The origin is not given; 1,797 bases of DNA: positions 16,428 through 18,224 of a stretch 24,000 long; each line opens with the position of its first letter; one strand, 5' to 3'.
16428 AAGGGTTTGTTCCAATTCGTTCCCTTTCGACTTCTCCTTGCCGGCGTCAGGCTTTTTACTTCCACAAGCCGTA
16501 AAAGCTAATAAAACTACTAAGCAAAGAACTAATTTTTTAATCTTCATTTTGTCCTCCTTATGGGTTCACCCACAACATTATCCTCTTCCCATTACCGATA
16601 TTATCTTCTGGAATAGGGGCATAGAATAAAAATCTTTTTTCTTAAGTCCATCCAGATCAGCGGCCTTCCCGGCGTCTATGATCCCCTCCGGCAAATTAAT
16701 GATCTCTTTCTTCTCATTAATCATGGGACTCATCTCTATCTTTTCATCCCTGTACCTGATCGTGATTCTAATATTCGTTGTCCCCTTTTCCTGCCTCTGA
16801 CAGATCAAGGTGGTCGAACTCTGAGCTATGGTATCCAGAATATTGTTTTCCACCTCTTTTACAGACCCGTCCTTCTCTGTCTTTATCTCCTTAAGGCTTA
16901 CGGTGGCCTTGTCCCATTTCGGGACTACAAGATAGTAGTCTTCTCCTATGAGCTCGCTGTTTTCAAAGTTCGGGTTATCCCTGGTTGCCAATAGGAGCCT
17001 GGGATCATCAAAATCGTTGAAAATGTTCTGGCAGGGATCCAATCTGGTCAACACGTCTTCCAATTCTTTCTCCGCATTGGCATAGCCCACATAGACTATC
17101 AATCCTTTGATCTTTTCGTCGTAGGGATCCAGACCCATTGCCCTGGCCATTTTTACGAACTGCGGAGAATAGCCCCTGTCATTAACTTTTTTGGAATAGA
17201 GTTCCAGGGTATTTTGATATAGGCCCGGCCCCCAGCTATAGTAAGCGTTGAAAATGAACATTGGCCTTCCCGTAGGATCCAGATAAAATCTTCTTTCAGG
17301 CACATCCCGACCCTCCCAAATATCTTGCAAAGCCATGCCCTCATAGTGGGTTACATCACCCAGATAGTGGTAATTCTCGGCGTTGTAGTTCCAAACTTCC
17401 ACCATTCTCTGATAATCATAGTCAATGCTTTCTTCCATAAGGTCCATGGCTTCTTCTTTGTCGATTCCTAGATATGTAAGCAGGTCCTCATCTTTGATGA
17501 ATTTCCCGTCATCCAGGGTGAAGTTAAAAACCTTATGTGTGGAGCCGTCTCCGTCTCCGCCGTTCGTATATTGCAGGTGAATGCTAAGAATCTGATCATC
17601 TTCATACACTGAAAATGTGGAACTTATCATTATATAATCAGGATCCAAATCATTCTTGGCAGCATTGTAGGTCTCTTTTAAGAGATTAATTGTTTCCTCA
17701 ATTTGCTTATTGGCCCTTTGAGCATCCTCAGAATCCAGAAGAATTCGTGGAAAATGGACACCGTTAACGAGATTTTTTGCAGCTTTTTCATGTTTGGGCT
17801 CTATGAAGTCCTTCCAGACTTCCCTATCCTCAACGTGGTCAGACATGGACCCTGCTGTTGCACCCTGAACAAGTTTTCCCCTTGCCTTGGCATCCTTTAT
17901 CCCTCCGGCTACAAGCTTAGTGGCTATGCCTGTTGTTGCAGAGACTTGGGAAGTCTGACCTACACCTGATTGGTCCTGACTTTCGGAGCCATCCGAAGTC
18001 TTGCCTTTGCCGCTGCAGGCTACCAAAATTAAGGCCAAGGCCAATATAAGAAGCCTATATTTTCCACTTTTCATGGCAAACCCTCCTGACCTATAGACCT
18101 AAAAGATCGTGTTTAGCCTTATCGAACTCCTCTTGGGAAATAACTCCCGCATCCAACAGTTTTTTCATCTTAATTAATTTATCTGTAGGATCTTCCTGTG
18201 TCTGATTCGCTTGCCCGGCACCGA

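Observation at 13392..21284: Six-gene envelope operon linking a YdjG/YdjI-type membrane module to two lipoproteins and a wall-anchored beta-helix protein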

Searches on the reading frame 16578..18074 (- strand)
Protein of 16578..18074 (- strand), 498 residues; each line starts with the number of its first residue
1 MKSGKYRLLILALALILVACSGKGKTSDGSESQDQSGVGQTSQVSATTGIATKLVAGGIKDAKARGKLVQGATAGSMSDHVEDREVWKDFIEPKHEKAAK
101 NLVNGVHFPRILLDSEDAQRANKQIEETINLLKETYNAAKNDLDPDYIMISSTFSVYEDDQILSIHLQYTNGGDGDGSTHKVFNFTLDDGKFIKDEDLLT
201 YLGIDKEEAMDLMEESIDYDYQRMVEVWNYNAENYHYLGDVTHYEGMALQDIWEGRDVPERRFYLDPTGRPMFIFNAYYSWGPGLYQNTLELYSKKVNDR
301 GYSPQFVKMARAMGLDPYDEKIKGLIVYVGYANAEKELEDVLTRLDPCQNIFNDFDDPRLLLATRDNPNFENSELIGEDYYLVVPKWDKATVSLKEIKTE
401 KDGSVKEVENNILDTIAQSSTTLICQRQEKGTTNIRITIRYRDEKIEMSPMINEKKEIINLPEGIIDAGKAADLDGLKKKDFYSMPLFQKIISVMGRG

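Call 5: search_protein_families(library=pfam, proteins=[window:16578-18074:-], max_evalue=0.01)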
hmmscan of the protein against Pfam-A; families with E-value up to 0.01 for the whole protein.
window:16578-18074:- (498 aa): 0 families

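Call 7: search_protein_families(library=ncbifam, proteins=[window:16578-18074:-], max_evalue=0.01)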
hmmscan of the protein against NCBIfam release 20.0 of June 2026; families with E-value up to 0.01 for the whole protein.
window:16578-18074:- (498 aa): 0 families

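Call 8: search_protein_families(library=padloc, proteins=[window:16578-18074:-], max_evalue=0.01)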
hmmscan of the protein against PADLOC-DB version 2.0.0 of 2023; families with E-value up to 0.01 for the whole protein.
window:16578-18074:- (498 aa): 0 families

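Call 21: find_homologous_proteins(query=window:16578-18074:-)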
Query window:16578-18074:- (498 aa): 120 proteins with E <= 0.001 among 8000 candidates.
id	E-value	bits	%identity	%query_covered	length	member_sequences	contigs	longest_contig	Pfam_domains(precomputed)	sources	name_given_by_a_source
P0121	0.0e+0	1034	92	100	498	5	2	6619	-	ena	-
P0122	0.0e+0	1022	91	100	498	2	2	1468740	-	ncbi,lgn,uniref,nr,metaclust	ncbi:hypothetical protein [Kallipyga massiliensis]|uniref:hypothetical protein n=1 Tax=Kallipyga mas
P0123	1.4e-156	540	50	100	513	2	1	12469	-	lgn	-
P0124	2.7e-115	404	41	99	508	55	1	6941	-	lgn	-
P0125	1.4e-114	402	41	99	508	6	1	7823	-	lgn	-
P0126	7.9e-112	393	41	99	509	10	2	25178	-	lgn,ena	-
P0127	3.1e-98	348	37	99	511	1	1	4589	-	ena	-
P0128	2.8e-96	341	38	100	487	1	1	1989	-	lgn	-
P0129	4.7e-96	341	38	100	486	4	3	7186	-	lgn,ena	-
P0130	5.3e-96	341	38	100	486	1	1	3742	-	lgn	-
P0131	5.7e-96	340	36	100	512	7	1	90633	-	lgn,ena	-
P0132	7.9e-96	340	38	89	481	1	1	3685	-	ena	-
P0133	1.6e-95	339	38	99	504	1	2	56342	-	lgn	-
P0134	2.6e-95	338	38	99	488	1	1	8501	-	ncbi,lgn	-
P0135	4.4e-95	338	38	100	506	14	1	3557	-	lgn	-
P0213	4.7e-85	305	35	99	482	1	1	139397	-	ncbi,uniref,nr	ncbi:hypothetical protein [Aedoeadaptatus coli]|uniref:hypothetical protein n=1 Tax=Aedoeadaptatus c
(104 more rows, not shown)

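Call 22: find_encoding_contigs(protein=P0122, flank=10000, max_places=1)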
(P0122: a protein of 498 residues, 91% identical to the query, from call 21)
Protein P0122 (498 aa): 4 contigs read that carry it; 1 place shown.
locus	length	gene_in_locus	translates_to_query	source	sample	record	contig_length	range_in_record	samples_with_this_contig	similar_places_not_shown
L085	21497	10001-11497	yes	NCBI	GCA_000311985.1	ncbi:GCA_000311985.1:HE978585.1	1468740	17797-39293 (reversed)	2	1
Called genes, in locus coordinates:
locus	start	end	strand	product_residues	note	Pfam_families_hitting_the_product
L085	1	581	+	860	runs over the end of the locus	PF02861:Clp_N, PF23569:NBD_SMAX1, PF00004:AAA, PF17871:AAA_lid_9, PF00004:AAA, PF07724:AAA_2, PF07728:AAA_5, PF10431:ClpB_D2-small, +7 more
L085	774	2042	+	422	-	PF07690:MFS_1, PF11700:ATG22, PF07690:MFS_1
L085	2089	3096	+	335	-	PF03590:AsnA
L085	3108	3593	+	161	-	PF04525:LOR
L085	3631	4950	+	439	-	PF13416:SBP_bac_8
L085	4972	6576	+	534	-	PF00196:GerE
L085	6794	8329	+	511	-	-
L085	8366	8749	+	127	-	-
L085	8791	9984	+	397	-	PF13421:Band_7_1 (faint), PF09851:SHOCT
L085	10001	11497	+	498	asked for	-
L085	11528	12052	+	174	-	-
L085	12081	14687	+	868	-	PF02415:Chlam_PMP (faint), PF04122:CW_binding_2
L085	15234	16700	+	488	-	PF00128:Alpha-amylase, PF02324:Glyco_hydro_70 (faint)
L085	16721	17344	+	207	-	PF01693:Cauli_VI, PF00075:RNase_H, PF13456:RVT_3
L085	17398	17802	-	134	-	PF01741:MscL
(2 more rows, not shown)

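Call 23: find_encoding_contigs(protein=P0213, flank=10000, max_places=1)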
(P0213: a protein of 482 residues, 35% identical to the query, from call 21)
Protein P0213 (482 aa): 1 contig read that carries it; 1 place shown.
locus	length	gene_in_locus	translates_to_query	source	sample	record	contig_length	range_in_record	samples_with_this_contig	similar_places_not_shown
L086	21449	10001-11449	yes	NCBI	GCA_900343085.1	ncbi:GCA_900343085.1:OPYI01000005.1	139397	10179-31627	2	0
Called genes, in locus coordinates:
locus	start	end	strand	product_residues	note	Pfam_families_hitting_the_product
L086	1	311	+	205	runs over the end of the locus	PF01209:Ubie_methyltran, PF02353:CMAS, PF05148:Methyltransf_8, PF13489:Methyltransf_23, PF13847:Methyltransf_31, PF08241:Methyltransf_11, PF08242:Methyltransf_12, PF13649:Methyltransf_25, +1 more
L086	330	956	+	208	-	PF14196:ATC_hydrolase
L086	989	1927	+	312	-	PF07859:Abhydrolase_3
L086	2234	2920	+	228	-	PF02308:MgtC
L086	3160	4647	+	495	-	PF08984:DUF1858, PF04282:DUF438, PF01814:Hemerythrin, PF13596:PAS_10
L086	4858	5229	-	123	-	PF22752:DUF488-N3i, PF04343:DUF488, PF22751:DUF488-N3a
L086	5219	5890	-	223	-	PF00027:cNMP_binding, PF13545:HTH_Crp_2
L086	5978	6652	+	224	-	PF07883:Cupin_2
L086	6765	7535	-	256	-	-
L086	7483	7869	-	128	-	-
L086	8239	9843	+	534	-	PF00005:ABC_tran, PF00931:NB-ARC (faint), PF02367:TsaE (faint), PF13555:AAA_29 (faint), PF02463:SMC_N (faint), PF05729:NACHT (faint), PF08477:Roc (faint), PF00005:ABC_tran, +4 more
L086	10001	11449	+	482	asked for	-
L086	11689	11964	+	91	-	PF26273:Gly_zipper (weak)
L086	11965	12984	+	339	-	PF00892:EamA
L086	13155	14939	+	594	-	PF00144:Beta-lactamase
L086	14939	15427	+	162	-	-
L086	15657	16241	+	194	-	PF01965:DJ-1_PfpI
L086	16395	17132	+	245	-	PF02517:Rce1-like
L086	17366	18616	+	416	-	-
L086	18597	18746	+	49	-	-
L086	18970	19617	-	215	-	-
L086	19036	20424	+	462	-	PF01554:MatE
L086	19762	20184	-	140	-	-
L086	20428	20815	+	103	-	-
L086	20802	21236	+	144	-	PF09946:DUF2178 (weak)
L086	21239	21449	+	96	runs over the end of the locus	-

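Call 24: find_encoding_contigs(protein=P0126, flank=10000, max_places=1)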
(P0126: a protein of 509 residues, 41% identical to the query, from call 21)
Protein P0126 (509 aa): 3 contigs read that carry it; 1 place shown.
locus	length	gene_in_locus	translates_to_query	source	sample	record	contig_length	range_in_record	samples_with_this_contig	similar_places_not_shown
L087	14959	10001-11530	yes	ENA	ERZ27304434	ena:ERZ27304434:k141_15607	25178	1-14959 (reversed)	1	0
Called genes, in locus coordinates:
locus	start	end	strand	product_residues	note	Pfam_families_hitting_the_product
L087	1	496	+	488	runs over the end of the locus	PF00664:ABC_membrane, PF02463:SMC_N (faint), PF13304:AAA_21 (faint), PF13476:AAA_23 (weak), PF00005:ABC_tran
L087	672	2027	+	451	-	-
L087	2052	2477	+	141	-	-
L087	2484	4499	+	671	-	PF00528:BPD_transp_1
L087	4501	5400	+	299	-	PF00528:BPD_transp_1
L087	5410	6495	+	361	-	PF00005:ABC_tran, PF13304:AAA_21 (faint), PF17912:OB_MalK, PF08402:TOBE_2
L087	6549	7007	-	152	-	PF01035:DNA_binding_1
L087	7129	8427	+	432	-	PF04107:GCS2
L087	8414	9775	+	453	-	PF18073:Zn_ribbon_LapB, PF13481:AAA_25, PF03796:DnaB_C (weak), PF06745:ATPase (weak), PF13541:ChlI (faint)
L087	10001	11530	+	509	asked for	-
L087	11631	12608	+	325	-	-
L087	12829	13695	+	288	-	PF00768:Peptidase_S11, PF13354:Beta-lactamase2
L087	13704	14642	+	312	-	PF20511:PMI_typeI_cat, PF07883:Cupin_2 (faint), PF21621:MPI_cupin_dom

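Call 27: find_related_loci(query=A2, collection=metagenome_contigs, flank=10000)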
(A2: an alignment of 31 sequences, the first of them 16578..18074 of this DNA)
Query A2 (498 aa) in metagenome_contigs; peptide patterns used: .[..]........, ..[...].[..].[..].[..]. (x = any residue, [..] = any of these).
130 stretches matched a pattern; 63 encode a relative of the query (tblastn E <= 1e-3); 62 distinct loci.
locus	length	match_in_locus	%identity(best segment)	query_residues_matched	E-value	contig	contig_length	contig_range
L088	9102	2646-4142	37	1-498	1e-107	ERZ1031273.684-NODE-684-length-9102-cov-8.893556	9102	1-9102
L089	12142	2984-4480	37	1-498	9e-107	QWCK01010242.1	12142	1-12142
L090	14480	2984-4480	37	1-498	8e-106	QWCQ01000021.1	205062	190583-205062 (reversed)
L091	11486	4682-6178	37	1-498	1e-105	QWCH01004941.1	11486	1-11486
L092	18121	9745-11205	36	1-498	1e-105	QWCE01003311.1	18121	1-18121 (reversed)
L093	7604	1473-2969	37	1-498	6e-105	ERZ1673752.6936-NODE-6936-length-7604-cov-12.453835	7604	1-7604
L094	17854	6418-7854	37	9-498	4e-103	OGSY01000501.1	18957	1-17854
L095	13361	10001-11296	39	67-498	8e-100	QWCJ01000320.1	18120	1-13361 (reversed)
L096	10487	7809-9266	37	1-498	2e-99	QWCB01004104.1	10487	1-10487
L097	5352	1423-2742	39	61-498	5e-96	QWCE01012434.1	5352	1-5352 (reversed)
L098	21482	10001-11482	35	1-498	5e-96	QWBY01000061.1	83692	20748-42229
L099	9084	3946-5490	36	1-498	2e-95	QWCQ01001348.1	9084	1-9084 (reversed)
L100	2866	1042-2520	36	1-498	2e-97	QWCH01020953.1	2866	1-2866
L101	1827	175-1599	35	9-498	3e-100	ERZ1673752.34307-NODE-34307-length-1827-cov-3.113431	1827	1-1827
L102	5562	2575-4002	35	7-498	2e-94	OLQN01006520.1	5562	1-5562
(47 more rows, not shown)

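Call 35: predict_structure(alignment_id=A2)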
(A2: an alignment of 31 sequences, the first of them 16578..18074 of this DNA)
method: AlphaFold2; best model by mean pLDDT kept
length: 498 residues; sequences in the alignment: 31
mean_pLDDT: 81.2   pTM: 0.79
mean pLDDT of the five models: 81.2, 80.8, 79.9, 78.5, 78.1
residues with pLDDT >= 90: 241; 70-90: 162; 50-70: 41; < 50: 54
segments of 3 or more residues with pLDDT < 50: 1-5, 19-61
pLDDT, mean of each block of 10 residues (from residue 1): 48 50 27 25 29 37 77 93 93 93 91 97 97 93 89 94 95 74 96 93 86 90 74 65 86 78 92 86 71 66 89 91 94 92 89 87 84 86 94 93 88 88 90 91 94 87 89 78 88 83
secondary structure, 60 per line:
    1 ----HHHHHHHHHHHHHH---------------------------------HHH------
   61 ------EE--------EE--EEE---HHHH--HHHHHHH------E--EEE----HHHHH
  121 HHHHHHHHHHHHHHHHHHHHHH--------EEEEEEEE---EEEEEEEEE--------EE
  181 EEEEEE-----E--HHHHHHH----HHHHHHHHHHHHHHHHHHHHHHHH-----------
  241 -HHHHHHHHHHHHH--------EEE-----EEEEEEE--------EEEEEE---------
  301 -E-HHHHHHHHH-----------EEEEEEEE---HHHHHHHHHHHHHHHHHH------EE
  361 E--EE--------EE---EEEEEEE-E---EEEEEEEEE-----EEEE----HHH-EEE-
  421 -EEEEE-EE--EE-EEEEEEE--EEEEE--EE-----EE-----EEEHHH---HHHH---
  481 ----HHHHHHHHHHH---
elements in order: H5-18 E81-83 H87-90 H93-99 E109-111 H116-142 E151-158 E162-170 E179-186 H195-201 H206-229 H242-254 E263-265 E271-277 E286-291 H304-312 E324-331 H335-352 E359-361 E379-385 E391-399 E405-408 E417-419 E422-426 E435-441 E444-448 E465-467 H474-477 H485-495

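Call 39: fold_search(model_id=the predicted structure, library=pdb)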
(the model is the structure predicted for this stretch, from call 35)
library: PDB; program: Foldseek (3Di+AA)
matches with E <= 10: 695; with E <= 0.001: 1
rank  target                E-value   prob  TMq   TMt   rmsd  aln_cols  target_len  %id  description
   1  3cyg_A                5.1e-04  1.00  0.24  0.47   6.2       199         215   22  Crystal structure of an uncharacterized protein from Fervidobacterium nodosum Rt17-B1 (released 2008-05-13)
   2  3cyg_B                1.7e-03  1.00  0.23  0.48   6.3       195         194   21  Crystal structure of an uncharacterized protein from Fervidobacterium nodosum Rt17-B1 (released 2008-05-13)
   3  3s5t                  3.4e-02  0.63  0.16  0.28   9.2       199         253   16  Crystal structure of a member of duf3298 family (BF2082) from bacteroides fragilis nctc 9343 at 2.30 A resolution (released 2011-06-29)
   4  5jen_A                3.6e-02  0.95  0.23  0.47   6.6       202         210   12  Crystal structure of the anti-sigma factor RsiV bound to lysozyme (released 2016-09-07)
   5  5jen_C                3.6e-02  0.84  0.20  0.40   7.1       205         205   14  Crystal structure of the anti-sigma factor RsiV bound to lysozyme (released 2016-09-07)
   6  8iyk_F                5.1e-02  0.66  0.11  0.07   8.3       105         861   17  Tail tip conformation 1 of phage lambda tail (released 2023-10-18)
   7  9fx2                  7.6e-02  0.12  0.11  0.06  17.7       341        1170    8  Structure of methylamine activated CD109 (released 2025-03-19)
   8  4nch_B                8.5e-02  0.14  0.09  0.14  20.5       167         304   11  Crystal Structure of Pyrococcus furiosis Rad50 L802W mutation (released 2014-03-05)
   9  8w9s_D                9.5e-02  0.13  0.12  0.17  12.1       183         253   11  NAD-dependent dehydrogenase (released 2025-03-12)
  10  7ad7_B                1.1e-01  0.06  0.10  0.08  19.7       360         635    7  Crystal structure of human complement C5 in complex with the K8 bovine knob domain peptide. (released 2021-03-10)
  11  8xci_F                1.3e-01  0.54  0.11  0.15   7.7       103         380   16  Open state of central tail fiber of bacteriophage lambda upon binding to LamB (released 2024-05-01)
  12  1cto                  1.5e-01  0.21  0.09  0.29   8.5        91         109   11  NMR STRUCTURE OF THE C-TERMINAL DOMAIN OF THE LIGAND-BINDING REGION OF MURINE GRANULOCYTE COLONY-STIMULATING FACTOR RECE (released 1997-10-22)
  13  6a97_A                1.5e-01  0.04  0.09  0.16  25.0       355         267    9  Crystal structure of MHC-like MILL2 (released 2018-12-05)
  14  3bik_C                1.7e-01  0.08  0.08  0.22  14.4       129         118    5  Crystal Structure of the PD-1/PD-L1 Complex (released 2008-02-26)
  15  3grw_A                2.2e-01  0.13  0.12  0.24  15.2       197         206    8  FGFR3 in complex with a Fab (released 2009-05-05)
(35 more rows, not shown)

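Call 98: find_encoding_contigs(protein=P0123, flank=10000, max_places=2)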
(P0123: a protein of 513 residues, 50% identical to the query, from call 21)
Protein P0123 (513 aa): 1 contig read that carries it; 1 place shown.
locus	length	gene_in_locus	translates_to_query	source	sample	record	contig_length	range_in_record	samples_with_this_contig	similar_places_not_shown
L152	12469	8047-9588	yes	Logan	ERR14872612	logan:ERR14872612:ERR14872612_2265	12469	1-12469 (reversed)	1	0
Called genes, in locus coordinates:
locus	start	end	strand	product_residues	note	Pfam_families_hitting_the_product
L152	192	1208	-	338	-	PF07885:Ion_trans_2, PF02254:TrkA_N, PF02080:TrkA_C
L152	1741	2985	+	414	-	PF13421:Band_7_1 (weak), PF09851:SHOCT (faint)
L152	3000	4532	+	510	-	-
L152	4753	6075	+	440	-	PF13416:SBP_bac_8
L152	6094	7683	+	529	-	PF00196:GerE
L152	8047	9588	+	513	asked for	-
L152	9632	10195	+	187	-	-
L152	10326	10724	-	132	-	PF01554:MatE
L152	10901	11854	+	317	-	PF00056:Ldh_1_N, PF02866:Ldh_1_C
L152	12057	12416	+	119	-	-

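Call 108: search_protein_families(library=phrogs, proteins=[window:16578-18074:-], max_evalue=0.001)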
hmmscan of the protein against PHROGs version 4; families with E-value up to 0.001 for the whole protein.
window:16578-18074:- (498 aa): 0 families
